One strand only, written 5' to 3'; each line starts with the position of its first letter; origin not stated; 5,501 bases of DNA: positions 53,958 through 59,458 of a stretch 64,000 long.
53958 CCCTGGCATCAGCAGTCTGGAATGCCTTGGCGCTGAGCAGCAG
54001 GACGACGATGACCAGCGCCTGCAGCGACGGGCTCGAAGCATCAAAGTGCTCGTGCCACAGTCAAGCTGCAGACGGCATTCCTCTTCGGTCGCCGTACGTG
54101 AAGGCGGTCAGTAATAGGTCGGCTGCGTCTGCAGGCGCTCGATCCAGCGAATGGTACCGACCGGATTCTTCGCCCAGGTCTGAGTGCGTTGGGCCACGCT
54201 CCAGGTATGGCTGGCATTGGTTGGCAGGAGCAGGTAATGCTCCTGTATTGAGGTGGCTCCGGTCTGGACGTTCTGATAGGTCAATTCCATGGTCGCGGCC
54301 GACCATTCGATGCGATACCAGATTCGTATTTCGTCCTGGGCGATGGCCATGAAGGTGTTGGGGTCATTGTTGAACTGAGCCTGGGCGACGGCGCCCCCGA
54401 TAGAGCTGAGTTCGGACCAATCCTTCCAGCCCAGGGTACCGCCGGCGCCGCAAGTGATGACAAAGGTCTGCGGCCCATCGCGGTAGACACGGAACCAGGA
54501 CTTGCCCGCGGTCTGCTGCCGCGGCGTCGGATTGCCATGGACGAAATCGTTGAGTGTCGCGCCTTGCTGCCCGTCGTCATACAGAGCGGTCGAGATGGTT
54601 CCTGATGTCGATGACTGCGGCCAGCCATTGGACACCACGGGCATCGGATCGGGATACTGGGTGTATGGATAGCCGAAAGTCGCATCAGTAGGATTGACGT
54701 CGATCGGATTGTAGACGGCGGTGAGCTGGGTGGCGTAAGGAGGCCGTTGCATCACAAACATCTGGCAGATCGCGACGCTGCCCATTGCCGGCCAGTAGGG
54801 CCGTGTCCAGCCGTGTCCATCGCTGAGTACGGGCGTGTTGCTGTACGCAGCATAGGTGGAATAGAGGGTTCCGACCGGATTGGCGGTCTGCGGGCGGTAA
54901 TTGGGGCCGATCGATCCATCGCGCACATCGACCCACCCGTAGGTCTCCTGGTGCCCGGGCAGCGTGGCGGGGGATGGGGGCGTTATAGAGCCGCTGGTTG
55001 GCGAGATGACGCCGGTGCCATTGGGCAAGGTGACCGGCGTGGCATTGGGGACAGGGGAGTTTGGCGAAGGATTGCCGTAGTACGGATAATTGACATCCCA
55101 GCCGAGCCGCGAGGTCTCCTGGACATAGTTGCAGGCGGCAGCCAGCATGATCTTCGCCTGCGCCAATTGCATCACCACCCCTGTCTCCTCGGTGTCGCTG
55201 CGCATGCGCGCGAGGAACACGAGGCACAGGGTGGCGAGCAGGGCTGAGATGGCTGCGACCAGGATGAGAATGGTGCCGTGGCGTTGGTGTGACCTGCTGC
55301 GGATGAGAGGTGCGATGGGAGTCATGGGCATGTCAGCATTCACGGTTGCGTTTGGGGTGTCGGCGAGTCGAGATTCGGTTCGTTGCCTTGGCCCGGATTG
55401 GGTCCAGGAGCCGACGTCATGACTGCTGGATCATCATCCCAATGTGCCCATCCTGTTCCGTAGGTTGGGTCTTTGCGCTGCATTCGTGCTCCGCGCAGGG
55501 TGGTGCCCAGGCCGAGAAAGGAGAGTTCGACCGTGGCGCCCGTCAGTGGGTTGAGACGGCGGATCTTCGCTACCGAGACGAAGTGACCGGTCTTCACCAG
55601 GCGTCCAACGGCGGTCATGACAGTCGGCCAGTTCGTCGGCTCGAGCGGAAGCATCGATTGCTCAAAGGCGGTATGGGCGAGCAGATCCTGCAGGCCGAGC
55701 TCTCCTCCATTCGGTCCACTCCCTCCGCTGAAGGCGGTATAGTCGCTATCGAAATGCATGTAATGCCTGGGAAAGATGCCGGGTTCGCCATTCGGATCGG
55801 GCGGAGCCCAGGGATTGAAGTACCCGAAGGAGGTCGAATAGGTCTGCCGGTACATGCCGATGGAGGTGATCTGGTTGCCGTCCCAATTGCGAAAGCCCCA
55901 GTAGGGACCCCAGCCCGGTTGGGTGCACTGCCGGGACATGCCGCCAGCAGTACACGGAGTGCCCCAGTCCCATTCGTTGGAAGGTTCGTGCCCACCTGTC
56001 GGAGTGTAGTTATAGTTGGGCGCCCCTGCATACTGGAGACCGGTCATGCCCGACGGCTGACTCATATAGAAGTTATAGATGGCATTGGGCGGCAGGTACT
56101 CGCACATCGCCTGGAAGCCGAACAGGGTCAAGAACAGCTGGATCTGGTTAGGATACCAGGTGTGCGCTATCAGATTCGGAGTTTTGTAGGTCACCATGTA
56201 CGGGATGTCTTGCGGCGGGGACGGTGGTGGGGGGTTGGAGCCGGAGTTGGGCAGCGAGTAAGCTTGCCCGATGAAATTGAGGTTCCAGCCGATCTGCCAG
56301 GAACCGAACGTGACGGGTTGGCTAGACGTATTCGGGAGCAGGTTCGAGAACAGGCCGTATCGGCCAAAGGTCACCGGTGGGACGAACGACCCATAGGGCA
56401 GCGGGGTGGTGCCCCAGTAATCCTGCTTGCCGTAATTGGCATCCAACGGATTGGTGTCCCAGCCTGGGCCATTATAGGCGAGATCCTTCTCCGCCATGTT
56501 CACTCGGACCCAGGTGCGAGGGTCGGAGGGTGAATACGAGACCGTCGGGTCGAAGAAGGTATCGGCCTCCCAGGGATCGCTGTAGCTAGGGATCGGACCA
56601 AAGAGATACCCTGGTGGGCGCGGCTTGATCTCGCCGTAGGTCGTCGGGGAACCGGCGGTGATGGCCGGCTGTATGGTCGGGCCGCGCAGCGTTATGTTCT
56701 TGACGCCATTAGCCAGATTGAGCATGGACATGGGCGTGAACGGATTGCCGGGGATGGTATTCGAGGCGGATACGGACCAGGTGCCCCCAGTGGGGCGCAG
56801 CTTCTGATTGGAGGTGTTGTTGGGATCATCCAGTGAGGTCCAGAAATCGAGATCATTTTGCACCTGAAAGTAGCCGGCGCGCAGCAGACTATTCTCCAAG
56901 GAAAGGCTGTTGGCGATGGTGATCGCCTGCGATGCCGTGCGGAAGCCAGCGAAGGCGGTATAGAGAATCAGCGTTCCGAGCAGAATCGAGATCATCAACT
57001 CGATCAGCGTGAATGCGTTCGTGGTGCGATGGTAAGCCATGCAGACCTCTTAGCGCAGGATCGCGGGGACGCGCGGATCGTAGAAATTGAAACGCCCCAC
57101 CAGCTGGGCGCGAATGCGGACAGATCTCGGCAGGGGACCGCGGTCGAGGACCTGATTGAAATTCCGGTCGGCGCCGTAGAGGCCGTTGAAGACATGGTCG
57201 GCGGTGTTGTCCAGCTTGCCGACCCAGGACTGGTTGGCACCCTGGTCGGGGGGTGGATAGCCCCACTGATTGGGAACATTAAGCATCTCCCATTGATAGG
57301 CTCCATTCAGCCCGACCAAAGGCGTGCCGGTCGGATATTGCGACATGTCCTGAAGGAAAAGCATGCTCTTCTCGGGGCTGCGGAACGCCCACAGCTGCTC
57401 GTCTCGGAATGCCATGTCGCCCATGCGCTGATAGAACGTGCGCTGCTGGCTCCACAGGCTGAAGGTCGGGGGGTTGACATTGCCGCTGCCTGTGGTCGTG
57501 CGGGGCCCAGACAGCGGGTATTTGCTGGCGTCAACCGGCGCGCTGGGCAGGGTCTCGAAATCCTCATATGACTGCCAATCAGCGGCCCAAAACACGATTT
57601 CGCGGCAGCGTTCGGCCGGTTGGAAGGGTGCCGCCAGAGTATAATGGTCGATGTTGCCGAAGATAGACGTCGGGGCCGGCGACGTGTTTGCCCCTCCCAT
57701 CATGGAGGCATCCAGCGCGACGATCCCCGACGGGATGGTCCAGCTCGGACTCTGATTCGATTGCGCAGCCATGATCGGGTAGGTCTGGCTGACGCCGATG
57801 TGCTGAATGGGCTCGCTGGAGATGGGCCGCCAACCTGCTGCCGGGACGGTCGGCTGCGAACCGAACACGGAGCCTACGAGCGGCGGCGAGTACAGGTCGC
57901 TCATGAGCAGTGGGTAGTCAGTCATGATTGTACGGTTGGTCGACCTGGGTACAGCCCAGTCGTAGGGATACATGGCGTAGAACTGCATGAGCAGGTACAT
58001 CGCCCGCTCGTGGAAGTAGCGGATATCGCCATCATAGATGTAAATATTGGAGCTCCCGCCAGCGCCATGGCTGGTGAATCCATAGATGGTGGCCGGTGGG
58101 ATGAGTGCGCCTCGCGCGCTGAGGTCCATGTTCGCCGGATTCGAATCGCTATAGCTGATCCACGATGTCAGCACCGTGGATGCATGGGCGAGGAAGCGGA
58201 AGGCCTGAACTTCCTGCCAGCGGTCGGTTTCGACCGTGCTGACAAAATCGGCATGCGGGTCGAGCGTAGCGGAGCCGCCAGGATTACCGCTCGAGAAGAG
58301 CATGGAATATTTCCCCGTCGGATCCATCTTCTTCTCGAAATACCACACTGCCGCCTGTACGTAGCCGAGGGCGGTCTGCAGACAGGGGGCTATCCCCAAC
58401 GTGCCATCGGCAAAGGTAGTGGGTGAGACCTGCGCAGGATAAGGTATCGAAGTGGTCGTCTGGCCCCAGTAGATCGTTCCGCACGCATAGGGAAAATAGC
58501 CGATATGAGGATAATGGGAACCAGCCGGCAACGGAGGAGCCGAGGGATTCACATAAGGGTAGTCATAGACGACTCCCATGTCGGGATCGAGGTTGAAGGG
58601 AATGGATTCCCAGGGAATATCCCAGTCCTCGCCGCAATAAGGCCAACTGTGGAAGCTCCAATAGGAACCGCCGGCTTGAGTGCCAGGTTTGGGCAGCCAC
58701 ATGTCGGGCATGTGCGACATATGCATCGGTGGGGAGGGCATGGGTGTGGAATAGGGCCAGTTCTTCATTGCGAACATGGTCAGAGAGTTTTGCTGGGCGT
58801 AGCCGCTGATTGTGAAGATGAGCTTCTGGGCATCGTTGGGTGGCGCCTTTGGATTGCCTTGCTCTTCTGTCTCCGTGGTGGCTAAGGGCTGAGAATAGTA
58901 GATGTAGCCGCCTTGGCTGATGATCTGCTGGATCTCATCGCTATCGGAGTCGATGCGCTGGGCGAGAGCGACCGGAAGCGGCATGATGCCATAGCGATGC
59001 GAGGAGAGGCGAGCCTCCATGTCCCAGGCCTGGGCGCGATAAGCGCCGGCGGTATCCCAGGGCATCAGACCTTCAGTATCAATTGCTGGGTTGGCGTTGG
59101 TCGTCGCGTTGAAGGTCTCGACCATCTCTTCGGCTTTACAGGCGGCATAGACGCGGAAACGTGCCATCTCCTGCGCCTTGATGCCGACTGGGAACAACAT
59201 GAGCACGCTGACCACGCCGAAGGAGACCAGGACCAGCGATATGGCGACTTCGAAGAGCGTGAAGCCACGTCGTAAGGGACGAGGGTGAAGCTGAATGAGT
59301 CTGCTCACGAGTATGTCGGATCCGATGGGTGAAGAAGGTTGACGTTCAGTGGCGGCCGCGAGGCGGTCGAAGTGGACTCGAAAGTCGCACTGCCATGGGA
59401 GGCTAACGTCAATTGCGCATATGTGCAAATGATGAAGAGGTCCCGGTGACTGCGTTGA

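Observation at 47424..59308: Two tandem copies of a three-gene operon for giant pseudopilin-like proteins in GspI/J/K (PilV/W/X)-like order, with no filament machinery nearby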

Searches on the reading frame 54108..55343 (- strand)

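Call 3: search_protein_families(library=pfam, proteins=[window:54108-55343:-], max_evalue=1)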
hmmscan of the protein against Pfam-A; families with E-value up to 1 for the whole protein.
window:54108-55343:- (411 aa): 1 family
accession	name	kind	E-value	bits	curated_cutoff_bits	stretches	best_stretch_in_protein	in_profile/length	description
PF16743.10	PliI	-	0.019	15.1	27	1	235-278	15-58/123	Periplasmic lysozyme inhibitor of I-type lysozyme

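Call 4: search_protein_families(library=ncbifam, proteins=[window:54108-55343:-], max_evalue=1)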
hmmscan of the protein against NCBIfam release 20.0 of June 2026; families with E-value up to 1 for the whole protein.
window:54108-55343:- (411 aa): 2 families
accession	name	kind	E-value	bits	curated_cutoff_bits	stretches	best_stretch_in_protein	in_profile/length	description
NF041014.1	pilin_ComGG_2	equivalog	0.035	14.8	40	1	22-77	4-59/101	competence type IV pilus minor pilin ComGG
NF037980.1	T2SS_GspK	equivalog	0.54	9.7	130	1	23-74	3-54/307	type II secretion system minor pseudopilin GspK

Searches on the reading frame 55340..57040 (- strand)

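Call 3: search_protein_families(library=pfam, proteins=[window:55340-57040:-], max_evalue=1)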
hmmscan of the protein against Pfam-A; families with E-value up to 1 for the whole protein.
window:55340-57040:- (566 aa): 1 family
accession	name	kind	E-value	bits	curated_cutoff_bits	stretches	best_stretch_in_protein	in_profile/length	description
PF07963.17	N_methyl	-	0.00043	20.2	21.2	1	8-29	5-26/27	Prokaryotic N-terminal methylation motif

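Call 4: search_protein_families(library=ncbifam, proteins=[window:55340-57040:-], max_evalue=1)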
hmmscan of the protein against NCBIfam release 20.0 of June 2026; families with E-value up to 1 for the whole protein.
window:55340-57040:- (566 aa): 1 family
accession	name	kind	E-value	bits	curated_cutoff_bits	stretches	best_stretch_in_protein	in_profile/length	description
TIGR02532.1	IV_pilin_GFxxxE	domain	0.031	14.1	16.3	1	9-25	3-19/24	prepilin-type N-terminal cleavage/methylation domain-containing protein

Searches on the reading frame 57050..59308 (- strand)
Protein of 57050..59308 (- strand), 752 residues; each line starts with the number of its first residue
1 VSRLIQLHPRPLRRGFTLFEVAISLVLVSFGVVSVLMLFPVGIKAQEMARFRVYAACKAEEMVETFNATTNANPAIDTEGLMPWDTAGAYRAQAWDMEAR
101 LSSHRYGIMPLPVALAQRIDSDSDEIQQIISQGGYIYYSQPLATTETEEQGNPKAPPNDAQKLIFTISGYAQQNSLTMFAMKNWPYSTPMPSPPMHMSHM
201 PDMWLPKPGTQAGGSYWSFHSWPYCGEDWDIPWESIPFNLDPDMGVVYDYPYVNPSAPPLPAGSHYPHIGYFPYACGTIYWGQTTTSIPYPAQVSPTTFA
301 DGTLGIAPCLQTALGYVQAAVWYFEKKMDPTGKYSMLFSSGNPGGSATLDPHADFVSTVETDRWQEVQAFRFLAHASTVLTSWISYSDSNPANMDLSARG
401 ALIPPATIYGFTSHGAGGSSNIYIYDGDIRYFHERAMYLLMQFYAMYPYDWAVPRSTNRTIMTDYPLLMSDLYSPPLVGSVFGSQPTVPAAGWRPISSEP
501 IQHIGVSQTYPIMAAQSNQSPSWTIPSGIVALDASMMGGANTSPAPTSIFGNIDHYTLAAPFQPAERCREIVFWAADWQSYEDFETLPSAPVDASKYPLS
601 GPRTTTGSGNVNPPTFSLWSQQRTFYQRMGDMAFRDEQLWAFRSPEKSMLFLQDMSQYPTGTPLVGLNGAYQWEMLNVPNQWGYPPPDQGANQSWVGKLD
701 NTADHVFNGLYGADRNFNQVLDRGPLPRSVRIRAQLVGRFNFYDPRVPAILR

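Call 3: search_protein_families(library=pfam, proteins=[window:57050-59308:-], max_evalue=1)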
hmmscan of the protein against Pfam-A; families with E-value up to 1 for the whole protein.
window:57050-59308:- (752 aa): 1 family
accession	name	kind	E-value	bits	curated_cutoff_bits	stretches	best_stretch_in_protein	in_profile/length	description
PF07963.17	N_methyl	-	0.0011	18.9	21.2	1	13-35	4-26/27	Prokaryotic N-terminal methylation motif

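Call 4: search_protein_families(library=ncbifam, proteins=[window:57050-59308:-], max_evalue=1)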
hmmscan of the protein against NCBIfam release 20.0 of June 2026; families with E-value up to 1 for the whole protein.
window:57050-59308:- (752 aa): 4 families
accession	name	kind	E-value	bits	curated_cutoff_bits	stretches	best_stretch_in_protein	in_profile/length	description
TIGR02523.1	type_IV_pilV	equivalog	5.6e-06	26.9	52.2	1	14-70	2-58/139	type IV pilus modification protein PilV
TIGR02532.1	IV_pilin_GFxxxE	domain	0.022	14.6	16.3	1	13-33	1-21/24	prepilin-type N-terminal cleavage/methylation domain-containing protein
TIGR01707.1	gspI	equivalog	0.17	12.4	44.35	1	15-64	1-50/101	type II secretion system minor pseudopilin GspI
TIGR02598.1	TIGR02598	subfamily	0.19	11.9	51.4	1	15-52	1-43/151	Verru_Chthon cassette protein B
